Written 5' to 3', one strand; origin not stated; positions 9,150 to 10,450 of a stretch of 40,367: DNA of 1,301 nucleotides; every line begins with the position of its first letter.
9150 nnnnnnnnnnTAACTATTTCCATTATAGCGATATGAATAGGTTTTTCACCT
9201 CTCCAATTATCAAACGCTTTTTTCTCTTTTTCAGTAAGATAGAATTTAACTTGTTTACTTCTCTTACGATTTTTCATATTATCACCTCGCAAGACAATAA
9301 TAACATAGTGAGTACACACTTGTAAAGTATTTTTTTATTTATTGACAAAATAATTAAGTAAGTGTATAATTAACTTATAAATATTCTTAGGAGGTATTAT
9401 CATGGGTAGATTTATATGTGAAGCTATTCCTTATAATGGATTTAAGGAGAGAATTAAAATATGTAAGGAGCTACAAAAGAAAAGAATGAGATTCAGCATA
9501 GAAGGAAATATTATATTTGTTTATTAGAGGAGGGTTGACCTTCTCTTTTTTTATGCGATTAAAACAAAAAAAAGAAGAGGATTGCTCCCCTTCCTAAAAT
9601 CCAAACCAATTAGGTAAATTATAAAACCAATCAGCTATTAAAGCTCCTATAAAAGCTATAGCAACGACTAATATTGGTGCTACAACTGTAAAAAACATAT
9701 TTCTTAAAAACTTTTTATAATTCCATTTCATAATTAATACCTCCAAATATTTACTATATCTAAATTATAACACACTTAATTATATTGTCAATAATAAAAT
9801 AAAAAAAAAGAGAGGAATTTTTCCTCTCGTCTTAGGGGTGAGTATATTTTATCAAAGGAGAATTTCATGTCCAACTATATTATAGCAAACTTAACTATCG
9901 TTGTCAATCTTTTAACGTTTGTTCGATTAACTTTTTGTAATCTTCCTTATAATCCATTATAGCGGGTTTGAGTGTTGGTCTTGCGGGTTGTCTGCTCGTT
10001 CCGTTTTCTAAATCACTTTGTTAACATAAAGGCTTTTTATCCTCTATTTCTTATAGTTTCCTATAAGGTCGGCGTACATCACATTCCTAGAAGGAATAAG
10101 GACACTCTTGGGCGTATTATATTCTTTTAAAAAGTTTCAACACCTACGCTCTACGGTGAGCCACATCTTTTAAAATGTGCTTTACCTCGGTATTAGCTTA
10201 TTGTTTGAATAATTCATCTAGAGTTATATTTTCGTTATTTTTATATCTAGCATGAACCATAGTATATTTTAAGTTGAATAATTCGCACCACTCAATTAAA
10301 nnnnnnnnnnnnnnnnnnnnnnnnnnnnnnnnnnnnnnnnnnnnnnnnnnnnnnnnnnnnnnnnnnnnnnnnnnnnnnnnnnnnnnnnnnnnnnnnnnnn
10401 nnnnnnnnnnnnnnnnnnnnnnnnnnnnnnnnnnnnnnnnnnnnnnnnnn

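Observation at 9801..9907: Second promoter-to-terminator unit: candidate ~70-nt sRNA with CUCCUUU motif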

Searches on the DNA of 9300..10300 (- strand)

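Call 5: search_dna_similar(query=window:9300-10300:-, collection=phages, mode=near, max_rows=30)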
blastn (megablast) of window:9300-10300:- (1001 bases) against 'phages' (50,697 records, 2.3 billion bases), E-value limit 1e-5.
Records with a match: 17; places in all: 23; records where one place covers at least 80% of the query: 6.
Best place of each record, by identity: 95-99% 5; 90-95% 10; 80-90% 2.
By first word of the organism name: Clostridium 15; Staphylococcus 2.
By host as written in the record: Clostridium perfringens 12; Clostridium perfringens JCM 1290 1; Clostridium perfringens 012 1; Clostridium perfringens 2589 1; Mammaliicoccus sciuri C6854 1; Staphylococcus pseudintermedius 1.
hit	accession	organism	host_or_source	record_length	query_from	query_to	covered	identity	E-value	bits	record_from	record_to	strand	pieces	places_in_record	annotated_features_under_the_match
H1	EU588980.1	Clostridium phage phiCP39-O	Clostridium perfringens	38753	1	1001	100%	96.9%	0e+0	1702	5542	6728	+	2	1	hypothetical protein (x2)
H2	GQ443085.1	Clostridium phage phiCP26F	Clostridium perfringens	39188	1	1001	100%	96.9%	0e+0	1702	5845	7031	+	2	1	phi26F_gp7: hypothetical protein | phi26F_gp6: hypothetical protein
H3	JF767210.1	Clostridium phage phiCP9O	Clostridium perfringens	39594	1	1001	100%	96.9%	0e+0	1702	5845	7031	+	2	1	hypothetical protein (x2)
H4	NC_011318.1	Clostridium phage phiCP39-O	Clostridium perfringens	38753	1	1001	100%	96.9%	0e+0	1702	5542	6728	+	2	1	hypothetical protein | HNH endonuclease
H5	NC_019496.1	Clostridium phage phiCP26F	Clostridium perfringens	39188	1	1001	100%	96.9%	0e+0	1702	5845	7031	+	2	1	phi26F_gp7: hypothetical protein | phi26F_gp6: HNH endonuclease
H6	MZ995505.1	Clostridium phage vB_CpeP_PMQ04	Clostridium perfringens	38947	1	1001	100%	95.0%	0e+0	1591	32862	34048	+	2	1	hypothetical protein (x4)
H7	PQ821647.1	Clostridium phage HMD-PC1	Clostridium perfringens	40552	293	1001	71%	93.7%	0e+0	1059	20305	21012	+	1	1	hypothetical protein (x2) | putative tail component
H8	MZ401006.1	Clostridium phage CPQ4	Clostridium perfringens JCM 1290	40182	293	1001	71%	91.7%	0e+0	981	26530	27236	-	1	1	hypothetical protein (x2) | putative tail protein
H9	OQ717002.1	Clostridium phage vB_CpeS-17DYC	Clostridium perfringens 012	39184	293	1001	70%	92.5%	4e-147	1030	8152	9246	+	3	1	hypothetical protein (x5)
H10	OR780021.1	Clostridium phage XP41-N3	Clostridium perfringens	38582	293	1001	71%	91.3%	2e-150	967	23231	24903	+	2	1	phosphoadenosine phosphosulfate reductase | hypothetical protein | putative tail protein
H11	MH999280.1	Clostridium phage CPD1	Clostridium perfringens 2589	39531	480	1001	52%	94.8%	0e+0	843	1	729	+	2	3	hypothetical protein (x3)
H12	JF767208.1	Clostridium phage phiCP13O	Clostridium perfringens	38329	293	709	42%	91.1%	3e-158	564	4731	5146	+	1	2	hypothetical protein | protein of unknown function DUF646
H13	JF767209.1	Clostridium phage phiCP34O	Clostridium perfringens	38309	293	709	42%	91.1%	3e-158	564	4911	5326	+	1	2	hypothetical protein | protein of unknown function DUF646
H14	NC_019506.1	Clostridium phage phiCP13O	Clostridium perfringens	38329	293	709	42%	91.1%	3e-158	564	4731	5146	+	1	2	hypothetical protein | protein of unknown function DUF646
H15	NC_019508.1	Clostridium phage phiCP34O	Clostridium perfringens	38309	293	709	42%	91.1%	3e-158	564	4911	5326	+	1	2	hypothetical protein | protein of unknown function DUF646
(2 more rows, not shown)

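Call 7: get_annotated_region(hit=H4, flank=3000)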
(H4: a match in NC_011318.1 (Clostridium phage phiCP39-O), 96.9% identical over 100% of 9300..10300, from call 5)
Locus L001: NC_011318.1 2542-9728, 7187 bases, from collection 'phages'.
description: Clostridium phage 39-O, complete genome.
organism: Clostridium phage phiCP39-O (NCBI taxid 541865)
taxonomy: Viruses; Duplodnaviria; Heunggongvirae; Uroviricota; Caudoviricetes
host: Clostridium perfringens; source: -; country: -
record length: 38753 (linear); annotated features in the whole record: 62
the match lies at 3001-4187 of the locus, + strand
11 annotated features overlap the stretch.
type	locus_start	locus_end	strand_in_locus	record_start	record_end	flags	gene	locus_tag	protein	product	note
CDS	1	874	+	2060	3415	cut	-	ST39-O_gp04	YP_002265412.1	portal protein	-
CDS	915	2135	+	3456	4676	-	-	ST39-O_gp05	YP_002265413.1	minor head protein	-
CDS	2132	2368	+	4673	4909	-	-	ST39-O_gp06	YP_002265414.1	hypothetical protein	-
CDS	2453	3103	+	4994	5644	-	-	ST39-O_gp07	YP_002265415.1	HNH endonuclease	similar to Staphylococcus phage protein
CDS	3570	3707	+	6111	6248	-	-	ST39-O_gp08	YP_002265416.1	hypothetical protein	-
CDS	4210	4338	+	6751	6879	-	-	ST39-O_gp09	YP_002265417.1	hypothetical protein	-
CDS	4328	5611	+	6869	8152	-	-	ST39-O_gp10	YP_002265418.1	DNA helicase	-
CDS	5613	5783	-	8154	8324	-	-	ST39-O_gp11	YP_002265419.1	hypothetical protein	-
CDS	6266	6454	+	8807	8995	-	-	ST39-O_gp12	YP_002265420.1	hypothetical protein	-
CDS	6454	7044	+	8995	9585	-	-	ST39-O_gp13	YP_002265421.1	fibronectin autolysin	-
CDS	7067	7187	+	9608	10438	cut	-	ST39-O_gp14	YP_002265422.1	Gp6-like protein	-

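Call 8: get_annotated_region(hit=H7, flank=2500)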
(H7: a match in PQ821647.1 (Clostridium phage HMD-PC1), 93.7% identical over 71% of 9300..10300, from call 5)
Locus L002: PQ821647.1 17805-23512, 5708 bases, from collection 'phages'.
description: Clostridium phage HMD-PC1, complete genome.
organism: Clostridium phage HMD-PC1 (NCBI taxid 3397798)
taxonomy: Viruses; Duplodnaviria; Heunggongvirae; Uroviricota; Caudoviricetes
host: Clostridium perfringens; source: chicken intestine; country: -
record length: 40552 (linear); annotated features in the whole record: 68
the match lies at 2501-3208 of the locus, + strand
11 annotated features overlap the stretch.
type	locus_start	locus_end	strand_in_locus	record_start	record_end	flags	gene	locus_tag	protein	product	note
CDS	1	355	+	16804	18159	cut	-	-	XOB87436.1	portal protein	-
CDS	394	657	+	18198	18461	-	-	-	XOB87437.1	hypothetical protein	-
CDS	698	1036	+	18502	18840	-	-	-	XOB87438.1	hypothetical protein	-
CDS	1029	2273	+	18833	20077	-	-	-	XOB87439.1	minor capsid protein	-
CDS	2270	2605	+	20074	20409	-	-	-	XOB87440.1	putative tail component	-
CDS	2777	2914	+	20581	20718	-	-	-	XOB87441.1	hypothetical protein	-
CDS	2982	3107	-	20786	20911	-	-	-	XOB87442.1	hypothetical protein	-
CDS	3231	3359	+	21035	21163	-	-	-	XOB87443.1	hypothetical protein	-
CDS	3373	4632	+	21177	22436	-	-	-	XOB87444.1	DNA helicase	-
CDS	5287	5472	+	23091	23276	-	-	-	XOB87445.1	hypothetical protein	-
CDS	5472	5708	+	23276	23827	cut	-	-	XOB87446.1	recombination related exonuclease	-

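Call 9: get_annotated_region(hit=H9, flank=2500)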
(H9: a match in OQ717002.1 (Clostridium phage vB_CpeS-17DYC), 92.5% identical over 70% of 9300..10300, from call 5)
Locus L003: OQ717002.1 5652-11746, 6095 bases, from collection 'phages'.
description: Clostridium phage vB_CpeS-17DYC, complete genome.
organism: Clostridium phage vB_CpeS-17DYC (NCBI taxid 3038269)
taxonomy: Viruses
host: Clostridium perfringens 012; source: waste water; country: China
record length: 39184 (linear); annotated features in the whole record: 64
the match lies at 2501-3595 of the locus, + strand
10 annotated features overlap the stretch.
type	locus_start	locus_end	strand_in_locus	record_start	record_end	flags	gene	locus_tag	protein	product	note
CDS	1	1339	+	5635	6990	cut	-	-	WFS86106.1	hypothetical protein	-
CDS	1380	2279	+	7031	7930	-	-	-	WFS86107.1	minor capsid protein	-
CDS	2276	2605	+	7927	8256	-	-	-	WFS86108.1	hypothetical protein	-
CDS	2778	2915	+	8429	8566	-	-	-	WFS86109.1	hypothetical protein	-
CDS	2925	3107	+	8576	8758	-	-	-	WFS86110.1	hypothetical protein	-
CDS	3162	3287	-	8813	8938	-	-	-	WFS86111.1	hypothetical protein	-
CDS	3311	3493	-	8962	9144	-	-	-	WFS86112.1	hypothetical protein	-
CDS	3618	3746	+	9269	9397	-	-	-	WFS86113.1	hypothetical protein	-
CDS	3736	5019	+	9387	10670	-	-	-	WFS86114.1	hypothetical protein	-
CDS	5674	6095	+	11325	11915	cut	-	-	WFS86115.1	hypothetical protein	-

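Call 15: search_dna_similar(query=window:9795-9915:-, collection=phages, mode=distant, max_rows=60, max_evalue=0.01)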
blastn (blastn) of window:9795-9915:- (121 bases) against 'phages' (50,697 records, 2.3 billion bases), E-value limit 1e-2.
Records with a match: 26; places in all: 27; records where one place covers at least 80% of the query: 14.
Best place of each record, by identity: 95-99% 13; 90-95% 11; 80-90% 2.
By first word of the organism name: Clostridium 15; Bacillus 10; Xanthomonas 1.
By host as written in the record: Clostridium perfringens 12; Bacillus cereus JCM 2152 2; Bacillus cereus 2; Bacillus cereus ATCC 14579 2; Bacillus cereus BtB2-4 2; Clostridium perfringens 2589 1; Clostridium perfringens JCM 1290 1; Clostridium perfringens 012 1; and 3 more.
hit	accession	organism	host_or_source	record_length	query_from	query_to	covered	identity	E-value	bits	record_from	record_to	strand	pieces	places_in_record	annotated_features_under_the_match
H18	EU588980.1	Clostridium phage phiCP39-O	Clostridium perfringens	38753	1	121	100%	98.3%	9e-53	210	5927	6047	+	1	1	none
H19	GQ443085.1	Clostridium phage phiCP26F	Clostridium perfringens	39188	1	121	100%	98.3%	9e-53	210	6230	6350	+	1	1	none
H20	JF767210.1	Clostridium phage phiCP9O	Clostridium perfringens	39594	1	121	100%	98.3%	9e-53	210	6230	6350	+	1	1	none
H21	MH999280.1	Clostridium phage CPD1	Clostridium perfringens 2589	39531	1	121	100%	98.3%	9e-53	210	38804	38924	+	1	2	putative tail component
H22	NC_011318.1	Clostridium phage phiCP39-O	Clostridium perfringens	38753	1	121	100%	98.3%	9e-53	210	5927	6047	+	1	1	none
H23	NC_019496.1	Clostridium phage phiCP26F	Clostridium perfringens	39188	1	121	100%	98.3%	9e-53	210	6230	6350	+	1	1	none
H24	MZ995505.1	Clostridium phage vB_CpeP_PMQ04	Clostridium perfringens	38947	2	120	98%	97.5%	2e-48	196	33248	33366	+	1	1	none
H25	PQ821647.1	Clostridium phage HMD-PC1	Clostridium perfringens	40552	1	121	100%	95.9%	2e-47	193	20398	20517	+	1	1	putative tail component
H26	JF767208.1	Clostridium phage phiCP13O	Clostridium perfringens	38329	1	121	100%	91.8%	3e-40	169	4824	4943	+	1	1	protein of unknown function DUF646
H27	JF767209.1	Clostridium phage phiCP34O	Clostridium perfringens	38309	1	121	100%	91.8%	3e-40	169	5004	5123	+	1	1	protein of unknown function DUF646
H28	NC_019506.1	Clostridium phage phiCP13O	Clostridium perfringens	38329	1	121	100%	91.8%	3e-40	169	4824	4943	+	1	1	protein of unknown function DUF646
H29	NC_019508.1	Clostridium phage phiCP34O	Clostridium perfringens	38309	1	121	100%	91.8%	3e-40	169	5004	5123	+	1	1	protein of unknown function DUF646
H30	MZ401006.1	Clostridium phage CPQ4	Clostridium perfringens JCM 1290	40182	2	121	99%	86.1%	2e-29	133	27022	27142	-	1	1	putative tail protein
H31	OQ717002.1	Clostridium phage vB_CpeS-17DYC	Clostridium perfringens 012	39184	2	121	99%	84.4%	3e-27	125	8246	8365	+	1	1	hypothetical protein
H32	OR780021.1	Clostridium phage XP41-N3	Clostridium perfringens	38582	32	121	74%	96.7%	3e-34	150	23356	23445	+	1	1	none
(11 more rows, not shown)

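Call 17: get_annotated_region(hit=H19, flank=4000)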
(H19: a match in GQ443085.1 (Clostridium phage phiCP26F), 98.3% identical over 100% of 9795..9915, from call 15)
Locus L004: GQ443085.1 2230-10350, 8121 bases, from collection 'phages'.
description: Clostridium phage CP26F, complete genome.
organism: Clostridium phage phiCP26F (NCBI taxid 673376)
taxonomy: Viruses; Duplodnaviria; Heunggongvirae; Uroviricota; Caudoviricetes
host: Clostridium perfringens; source: -; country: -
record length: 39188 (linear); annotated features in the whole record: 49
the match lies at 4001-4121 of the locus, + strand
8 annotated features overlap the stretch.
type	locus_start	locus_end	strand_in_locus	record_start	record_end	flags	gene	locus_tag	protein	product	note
CDS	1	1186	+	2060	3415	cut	phi26F_gp4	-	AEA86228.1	phage portal protein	SPP1 Gp6-like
CDS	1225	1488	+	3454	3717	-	phi26F_gp5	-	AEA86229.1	hypothetical protein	-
CDS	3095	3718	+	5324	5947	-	phi26F_gp6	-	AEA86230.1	hypothetical protein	-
CDS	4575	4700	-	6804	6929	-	phi26F_gp7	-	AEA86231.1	hypothetical protein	-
CDS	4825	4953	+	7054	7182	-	phi26F_gp8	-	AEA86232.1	hypothetical protein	-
CDS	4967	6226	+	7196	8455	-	phi26F_gp9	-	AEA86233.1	P-loop ATPase-like protein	-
CDS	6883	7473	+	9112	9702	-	phi26F_gp10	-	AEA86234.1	phage minor structural protein GP20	-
CDS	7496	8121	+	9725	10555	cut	phi26F_gp11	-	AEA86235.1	P22 coat protein 5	-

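Call 18: get_annotated_region(hit=H20, flank=4000)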
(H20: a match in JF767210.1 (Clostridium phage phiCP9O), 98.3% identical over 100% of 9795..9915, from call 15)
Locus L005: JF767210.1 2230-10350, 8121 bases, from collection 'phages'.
description: Clostridium phage phi9O, complete genome.
organism: Clostridium phage phiCP9O (NCBI taxid 1042124)
taxonomy: Viruses; Duplodnaviria; Heunggongvirae; Uroviricota; Caudoviricetes
host: Clostridium perfringens; source: -; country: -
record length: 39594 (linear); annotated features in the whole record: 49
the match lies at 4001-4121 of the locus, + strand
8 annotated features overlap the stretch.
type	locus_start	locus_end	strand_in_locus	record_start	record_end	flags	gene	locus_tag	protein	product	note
CDS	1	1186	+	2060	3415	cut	-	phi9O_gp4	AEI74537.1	phage portal protein SPP1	Gp6-like protein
CDS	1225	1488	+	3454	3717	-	-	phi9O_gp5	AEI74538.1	hypothetical protein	-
CDS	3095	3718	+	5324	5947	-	-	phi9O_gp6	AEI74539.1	hypothetical protein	-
CDS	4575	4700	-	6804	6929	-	-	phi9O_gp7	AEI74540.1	hypothetical protein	-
CDS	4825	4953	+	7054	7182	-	-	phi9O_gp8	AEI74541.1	hypothetical protein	-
CDS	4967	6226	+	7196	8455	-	-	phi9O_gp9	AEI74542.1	predicted P-loop ATPase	-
CDS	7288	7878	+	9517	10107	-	-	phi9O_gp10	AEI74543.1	phage minor structural protein GP20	-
CDS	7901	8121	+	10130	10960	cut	-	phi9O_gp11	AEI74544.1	P22 coat protein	gp5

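Call 19: get_annotated_region(hit=H24, flank=4000)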
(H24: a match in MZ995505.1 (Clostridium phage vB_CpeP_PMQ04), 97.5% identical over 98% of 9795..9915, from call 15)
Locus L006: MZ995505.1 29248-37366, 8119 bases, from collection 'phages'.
description: Clostridium perfringens phage vB_CpeP_PMQ04, complete genome.
organism: Clostridium phage vB_CpeP_PMQ04 (NCBI taxid 2876083)
taxonomy: Viruses; Duplodnaviria; Heunggongvirae; Uroviricota; Caudoviricetes
host: Clostridium perfringens; source: -; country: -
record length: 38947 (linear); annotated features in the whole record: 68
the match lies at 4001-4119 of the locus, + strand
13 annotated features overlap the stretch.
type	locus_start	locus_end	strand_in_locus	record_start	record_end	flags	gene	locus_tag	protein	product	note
CDS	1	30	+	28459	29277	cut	-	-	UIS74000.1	terminase large subunit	-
CDS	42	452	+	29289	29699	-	-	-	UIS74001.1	protein of unknown function DUF3310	-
CDS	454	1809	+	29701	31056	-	-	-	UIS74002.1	portal protein SPP1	-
CDS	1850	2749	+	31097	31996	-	-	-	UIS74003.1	minor head protein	-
CDS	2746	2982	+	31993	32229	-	-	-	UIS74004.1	hypothetical protein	-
CDS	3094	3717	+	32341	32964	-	-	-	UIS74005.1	hypothetical protein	-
CDS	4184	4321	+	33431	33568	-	-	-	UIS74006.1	hypothetical protein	-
CDS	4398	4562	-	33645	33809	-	-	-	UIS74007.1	hypothetical protein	-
CDS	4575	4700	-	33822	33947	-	-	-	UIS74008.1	hypothetical protein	-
CDS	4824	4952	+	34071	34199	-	-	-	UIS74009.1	hypothetical protein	-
CDS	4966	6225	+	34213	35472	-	-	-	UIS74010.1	P-loop ATPase-like protein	-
CDS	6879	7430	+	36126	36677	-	-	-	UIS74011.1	recombination related exonuclease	-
CDS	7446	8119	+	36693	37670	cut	-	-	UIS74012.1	hypothetical protein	-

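Call 20: get_annotated_region(hit=H26, flank=4000)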
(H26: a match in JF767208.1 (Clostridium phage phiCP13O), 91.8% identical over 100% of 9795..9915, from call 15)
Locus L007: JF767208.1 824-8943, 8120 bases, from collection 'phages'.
description: Clostridium phage phi13O, complete genome.
organism: Clostridium phage phiCP13O (NCBI taxid 1042122)
taxonomy: Viruses; Duplodnaviria; Heunggongvirae; Uroviricota; Caudoviricetes
host: Clostridium perfringens; source: -; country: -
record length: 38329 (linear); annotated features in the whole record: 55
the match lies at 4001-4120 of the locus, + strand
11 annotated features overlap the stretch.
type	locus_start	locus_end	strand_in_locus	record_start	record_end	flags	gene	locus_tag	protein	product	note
CDS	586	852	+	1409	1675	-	-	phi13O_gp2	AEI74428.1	phage terminase large subunit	-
CDS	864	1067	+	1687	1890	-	-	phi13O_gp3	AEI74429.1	protein of unknown function DUF3310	-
CDS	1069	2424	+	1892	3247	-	-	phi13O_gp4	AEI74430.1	phage portal protein SPP1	Gp6-like protein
CDS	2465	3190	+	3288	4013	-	-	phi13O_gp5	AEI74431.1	hypothetical protein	similar to phage Mu protein gp30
CDS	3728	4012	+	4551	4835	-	-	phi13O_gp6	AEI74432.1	protein of unknown function DUF646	-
CDS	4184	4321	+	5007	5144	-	-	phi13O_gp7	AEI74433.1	hypothetical protein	-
CDS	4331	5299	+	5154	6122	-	-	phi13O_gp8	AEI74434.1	3''-phosphoadenosine 5''-phosphosulfate sulfotransferase/FAD synthetase-related enzyme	PAPS reductase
CDS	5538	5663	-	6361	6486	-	-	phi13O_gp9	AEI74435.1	hypothetical protein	-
CDS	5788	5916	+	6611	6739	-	-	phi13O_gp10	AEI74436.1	hypothetical protein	-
CDS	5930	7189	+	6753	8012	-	-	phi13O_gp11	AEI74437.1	predicted P-loop ATPase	-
CDS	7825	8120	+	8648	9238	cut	-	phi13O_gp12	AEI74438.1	phage minor structural protein GP20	-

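Call 21: get_annotated_region(hit=H30, flank=4000)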
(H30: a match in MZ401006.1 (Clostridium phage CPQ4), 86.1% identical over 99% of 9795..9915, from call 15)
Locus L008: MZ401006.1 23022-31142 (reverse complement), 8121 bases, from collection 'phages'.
description: Clostridium phage CPQ4, complete genome.
organism: Clostridium phage CPQ4 (NCBI taxid 2863150)
taxonomy: Viruses; Duplodnaviria; Heunggongvirae; Uroviricota; Caudoviricetes
host: Clostridium perfringens JCM 1290; source: chicken meat; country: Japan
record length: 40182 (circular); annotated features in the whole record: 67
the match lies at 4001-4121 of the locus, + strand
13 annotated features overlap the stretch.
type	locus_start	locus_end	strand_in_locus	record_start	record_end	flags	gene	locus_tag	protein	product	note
CDS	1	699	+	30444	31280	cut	-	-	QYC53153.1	terminase large subunit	-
CDS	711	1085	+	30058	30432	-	-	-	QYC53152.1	hypothetical protein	-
CDS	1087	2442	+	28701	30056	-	-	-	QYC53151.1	portal protein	-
CDS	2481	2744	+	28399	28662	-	-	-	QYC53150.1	hypothetical protein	-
CDS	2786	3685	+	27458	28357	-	-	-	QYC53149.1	minor capsid protein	-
CDS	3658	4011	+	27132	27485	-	-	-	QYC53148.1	putative tail protein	-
CDS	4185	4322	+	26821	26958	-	-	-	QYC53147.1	hypothetical protein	-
CDS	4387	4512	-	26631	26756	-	-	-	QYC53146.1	hypothetical protein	-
CDS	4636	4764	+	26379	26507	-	-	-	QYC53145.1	hypothetical protein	-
CDS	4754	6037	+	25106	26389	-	-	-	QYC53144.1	integrase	-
CDS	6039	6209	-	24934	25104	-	-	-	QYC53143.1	hypothetical protein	-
CDS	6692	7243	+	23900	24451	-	-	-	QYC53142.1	recombination related exonuclease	-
CDS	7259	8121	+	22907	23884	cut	-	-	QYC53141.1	hypothetical protein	-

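Call 22: get_annotated_region(hit=H32, flank=4000)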
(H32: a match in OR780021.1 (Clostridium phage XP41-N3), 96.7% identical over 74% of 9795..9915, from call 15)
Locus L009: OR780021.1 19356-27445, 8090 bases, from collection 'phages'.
description: Clostridium phage XP41-N3, complete genome.
organism: Clostridium phage XP41-N3 (NCBI taxid 3093939)
taxonomy: Viruses; Duplodnaviria; Heunggongvirae; Uroviricota; Caudoviricetes
host: Clostridium perfringens; source: sewage; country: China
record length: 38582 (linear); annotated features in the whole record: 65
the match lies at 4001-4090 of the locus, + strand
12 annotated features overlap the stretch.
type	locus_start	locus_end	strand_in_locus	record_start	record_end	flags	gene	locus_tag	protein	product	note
CDS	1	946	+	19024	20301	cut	-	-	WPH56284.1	terminase large subunit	-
CDS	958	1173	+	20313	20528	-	-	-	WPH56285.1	hypothetical protein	-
CDS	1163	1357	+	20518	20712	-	-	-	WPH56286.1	hypothetical protein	-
CDS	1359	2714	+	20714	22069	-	-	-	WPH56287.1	portal protein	-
CDS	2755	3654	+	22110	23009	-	-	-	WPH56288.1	minor head protein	-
CDS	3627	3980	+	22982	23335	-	-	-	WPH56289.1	putative tail protein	-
CDS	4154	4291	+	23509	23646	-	-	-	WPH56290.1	hypothetical protein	-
CDS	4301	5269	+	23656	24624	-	-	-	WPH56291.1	phosphoadenosine phosphosulfate reductase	-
CDS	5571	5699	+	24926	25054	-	-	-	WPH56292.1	hypothetical protein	-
CDS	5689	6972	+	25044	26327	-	-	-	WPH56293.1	DNA helicase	-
CDS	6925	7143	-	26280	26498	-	-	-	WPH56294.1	hypothetical protein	-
CDS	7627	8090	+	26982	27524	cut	-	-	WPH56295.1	recombination related exonuclease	-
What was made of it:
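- The region just downstream is a variable hot spot where genes come and go, including PAPS reductase and extra small ORFs (calls 9, 20, 22).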

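Call 23: get_annotated_region(hit=H21, flank=4000)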
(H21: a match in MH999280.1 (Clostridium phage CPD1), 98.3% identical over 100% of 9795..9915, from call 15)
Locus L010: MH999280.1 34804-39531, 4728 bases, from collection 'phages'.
description: Clostridium phage CPD1, complete genome.
organism: Clostridium phage CPD1 (NCBI taxid 2420238)
taxonomy: Viruses; Duplodnaviria; Heunggongvirae; Uroviricota; Caudoviricetes
host: Clostridium perfringens 2589; source: -; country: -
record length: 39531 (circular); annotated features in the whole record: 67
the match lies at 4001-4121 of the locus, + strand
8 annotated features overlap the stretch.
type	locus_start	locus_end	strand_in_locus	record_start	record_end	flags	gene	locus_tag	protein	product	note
CDS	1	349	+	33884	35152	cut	-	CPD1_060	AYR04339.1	terminase large subunit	-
CDS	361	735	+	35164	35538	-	-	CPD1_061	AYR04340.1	hypothetical protein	-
CDS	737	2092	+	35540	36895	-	-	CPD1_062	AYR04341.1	portal protein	-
CDS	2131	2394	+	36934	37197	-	-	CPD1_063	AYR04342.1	hypothetical protein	-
CDS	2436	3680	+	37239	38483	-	-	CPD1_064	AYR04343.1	minor capsid protein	-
CDS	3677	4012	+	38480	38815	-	-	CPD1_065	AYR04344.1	putative tail component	-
CDS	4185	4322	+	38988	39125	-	-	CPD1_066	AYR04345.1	hypothetical protein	-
CDS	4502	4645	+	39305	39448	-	-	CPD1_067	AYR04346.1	hypothetical protein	-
